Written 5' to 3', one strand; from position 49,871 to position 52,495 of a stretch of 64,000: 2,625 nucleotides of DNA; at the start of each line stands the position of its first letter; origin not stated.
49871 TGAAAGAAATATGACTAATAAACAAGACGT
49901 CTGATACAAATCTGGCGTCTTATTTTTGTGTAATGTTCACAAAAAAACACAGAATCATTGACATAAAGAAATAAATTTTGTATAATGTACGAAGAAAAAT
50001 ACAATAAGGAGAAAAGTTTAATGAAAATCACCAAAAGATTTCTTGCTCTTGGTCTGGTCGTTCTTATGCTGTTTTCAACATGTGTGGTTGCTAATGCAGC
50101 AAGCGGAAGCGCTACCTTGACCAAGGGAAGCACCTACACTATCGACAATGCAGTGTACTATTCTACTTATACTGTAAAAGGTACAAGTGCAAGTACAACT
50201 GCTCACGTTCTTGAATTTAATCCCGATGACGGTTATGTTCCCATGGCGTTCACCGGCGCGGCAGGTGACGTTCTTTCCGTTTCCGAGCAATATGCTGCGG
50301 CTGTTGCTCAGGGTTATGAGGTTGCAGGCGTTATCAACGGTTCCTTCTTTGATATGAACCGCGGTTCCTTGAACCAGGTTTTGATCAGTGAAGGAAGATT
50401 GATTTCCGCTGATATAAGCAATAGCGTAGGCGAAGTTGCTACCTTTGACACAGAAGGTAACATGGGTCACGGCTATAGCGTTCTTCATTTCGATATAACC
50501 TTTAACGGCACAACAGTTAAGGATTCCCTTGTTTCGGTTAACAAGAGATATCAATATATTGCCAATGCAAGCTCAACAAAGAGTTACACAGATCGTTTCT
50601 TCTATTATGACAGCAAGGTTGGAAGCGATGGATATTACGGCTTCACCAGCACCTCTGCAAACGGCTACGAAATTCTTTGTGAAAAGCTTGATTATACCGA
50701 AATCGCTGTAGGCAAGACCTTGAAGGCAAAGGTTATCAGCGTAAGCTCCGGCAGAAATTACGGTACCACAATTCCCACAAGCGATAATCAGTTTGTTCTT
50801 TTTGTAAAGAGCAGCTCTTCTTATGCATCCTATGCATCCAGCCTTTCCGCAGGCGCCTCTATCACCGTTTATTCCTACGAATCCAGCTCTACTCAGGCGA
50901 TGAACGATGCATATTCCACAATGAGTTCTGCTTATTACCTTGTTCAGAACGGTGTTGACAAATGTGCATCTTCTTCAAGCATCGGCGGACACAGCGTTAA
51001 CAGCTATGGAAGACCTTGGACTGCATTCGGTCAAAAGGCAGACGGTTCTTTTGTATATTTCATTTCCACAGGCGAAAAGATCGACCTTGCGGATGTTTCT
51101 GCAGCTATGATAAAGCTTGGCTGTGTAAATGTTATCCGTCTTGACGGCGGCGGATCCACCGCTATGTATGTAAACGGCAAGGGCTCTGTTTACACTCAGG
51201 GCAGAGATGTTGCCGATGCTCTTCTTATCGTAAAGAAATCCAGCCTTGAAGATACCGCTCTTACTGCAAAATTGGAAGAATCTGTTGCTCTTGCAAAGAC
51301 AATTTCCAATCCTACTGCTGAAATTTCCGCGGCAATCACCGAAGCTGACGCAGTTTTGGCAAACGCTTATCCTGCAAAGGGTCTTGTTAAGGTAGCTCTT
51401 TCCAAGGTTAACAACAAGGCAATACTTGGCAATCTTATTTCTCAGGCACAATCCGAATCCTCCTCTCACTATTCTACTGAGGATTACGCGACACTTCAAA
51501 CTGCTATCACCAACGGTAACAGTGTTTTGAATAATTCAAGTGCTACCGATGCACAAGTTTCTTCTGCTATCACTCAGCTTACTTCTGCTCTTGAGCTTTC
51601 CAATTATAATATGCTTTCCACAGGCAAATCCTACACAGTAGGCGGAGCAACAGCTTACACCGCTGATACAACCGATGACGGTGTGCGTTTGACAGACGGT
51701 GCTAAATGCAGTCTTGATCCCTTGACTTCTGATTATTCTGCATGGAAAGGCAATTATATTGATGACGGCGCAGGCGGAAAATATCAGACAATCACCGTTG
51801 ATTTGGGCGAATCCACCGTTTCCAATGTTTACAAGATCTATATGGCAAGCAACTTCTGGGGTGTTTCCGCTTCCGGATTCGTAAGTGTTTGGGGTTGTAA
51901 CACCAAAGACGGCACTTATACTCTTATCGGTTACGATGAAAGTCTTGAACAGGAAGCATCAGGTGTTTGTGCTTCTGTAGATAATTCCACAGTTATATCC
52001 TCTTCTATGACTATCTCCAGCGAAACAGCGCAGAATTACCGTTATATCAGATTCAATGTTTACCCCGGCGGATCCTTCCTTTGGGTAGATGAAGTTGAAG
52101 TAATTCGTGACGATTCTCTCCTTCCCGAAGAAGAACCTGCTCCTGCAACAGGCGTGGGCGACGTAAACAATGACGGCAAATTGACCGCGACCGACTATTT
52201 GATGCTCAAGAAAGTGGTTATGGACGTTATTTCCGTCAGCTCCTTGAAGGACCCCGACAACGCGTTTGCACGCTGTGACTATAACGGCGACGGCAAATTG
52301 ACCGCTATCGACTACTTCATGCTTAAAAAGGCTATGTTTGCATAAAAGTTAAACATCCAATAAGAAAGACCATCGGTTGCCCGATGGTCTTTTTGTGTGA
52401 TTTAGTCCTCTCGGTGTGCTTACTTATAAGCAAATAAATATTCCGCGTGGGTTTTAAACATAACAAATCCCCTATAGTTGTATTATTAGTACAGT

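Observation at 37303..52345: Three paralogous phosphodiester-glycosidase/FIVAR/discoidin-like surface proteins with swapped anchoring modules, interleaved with housekeeping genes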

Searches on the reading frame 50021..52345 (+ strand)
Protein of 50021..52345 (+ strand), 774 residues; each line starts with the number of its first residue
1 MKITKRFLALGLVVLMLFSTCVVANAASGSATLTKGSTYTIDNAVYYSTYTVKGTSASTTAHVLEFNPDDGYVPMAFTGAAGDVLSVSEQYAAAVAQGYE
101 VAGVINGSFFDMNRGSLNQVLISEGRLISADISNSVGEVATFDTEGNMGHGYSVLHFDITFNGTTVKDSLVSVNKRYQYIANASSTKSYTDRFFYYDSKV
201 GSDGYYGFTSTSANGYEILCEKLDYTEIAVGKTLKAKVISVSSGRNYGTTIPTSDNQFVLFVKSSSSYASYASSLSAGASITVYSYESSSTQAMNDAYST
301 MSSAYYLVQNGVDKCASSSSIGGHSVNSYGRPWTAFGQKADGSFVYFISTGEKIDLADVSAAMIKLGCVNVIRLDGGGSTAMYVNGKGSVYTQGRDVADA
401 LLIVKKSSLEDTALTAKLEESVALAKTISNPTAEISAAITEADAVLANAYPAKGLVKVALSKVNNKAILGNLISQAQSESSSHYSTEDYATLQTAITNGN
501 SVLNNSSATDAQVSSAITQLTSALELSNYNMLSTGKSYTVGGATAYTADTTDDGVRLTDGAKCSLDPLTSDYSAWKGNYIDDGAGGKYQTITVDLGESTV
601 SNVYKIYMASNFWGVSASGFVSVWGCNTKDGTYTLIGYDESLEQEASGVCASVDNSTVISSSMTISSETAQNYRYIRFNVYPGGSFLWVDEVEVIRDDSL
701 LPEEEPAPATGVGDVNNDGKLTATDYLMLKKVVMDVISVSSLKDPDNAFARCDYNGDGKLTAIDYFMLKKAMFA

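Call 7: search_protein_families(library=pfam, proteins=[window:50021-52345:+], max_evalue=0.1)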
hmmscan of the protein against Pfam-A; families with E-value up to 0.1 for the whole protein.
window:50021-52345:+ (774 aa): 7 families
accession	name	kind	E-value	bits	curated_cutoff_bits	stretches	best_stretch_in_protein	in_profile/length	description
PF09992.14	NAGPA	-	2e-18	67.6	25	1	264-403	33-168/169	Phosphodiester glycosidase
PF00404.24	Dockerin_1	-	1.4e-12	48.1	22.9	1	713-771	2-55/57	Dockerin type I domain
PF07554.19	FIVAR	-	7.3e-06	27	29.2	1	469-523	5-66/71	FIVAR domain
PF00036.39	EF-hand_1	-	0.0076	16.2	25.4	0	746-761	3-18/29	EF hand domain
PF01839.29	FG-GAP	-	0.026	14.9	22.1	0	709-720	4-15/37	FG-GAP repeat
PF13202.12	EF-hand_5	-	0.03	14.3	25.9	0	748-762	4-18/25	EF hand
PF13405.12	EF-hand_6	-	0.061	13.5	25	0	747-762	4-19/30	EF-hand domain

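Call 8: search_protein_families(library=ncbifam, proteins=[window:50021-52345:+], max_evalue=0.1)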
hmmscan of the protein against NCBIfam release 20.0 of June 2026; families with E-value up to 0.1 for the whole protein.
window:50021-52345:+ (774 aa): 1 family
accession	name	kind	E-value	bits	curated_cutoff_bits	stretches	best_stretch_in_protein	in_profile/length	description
NF041294.1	Scnl_mescCoAtase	equivalog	0.061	12.5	700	0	161-231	201-276/381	succinyl-CoA:mesaconate CoA-transferase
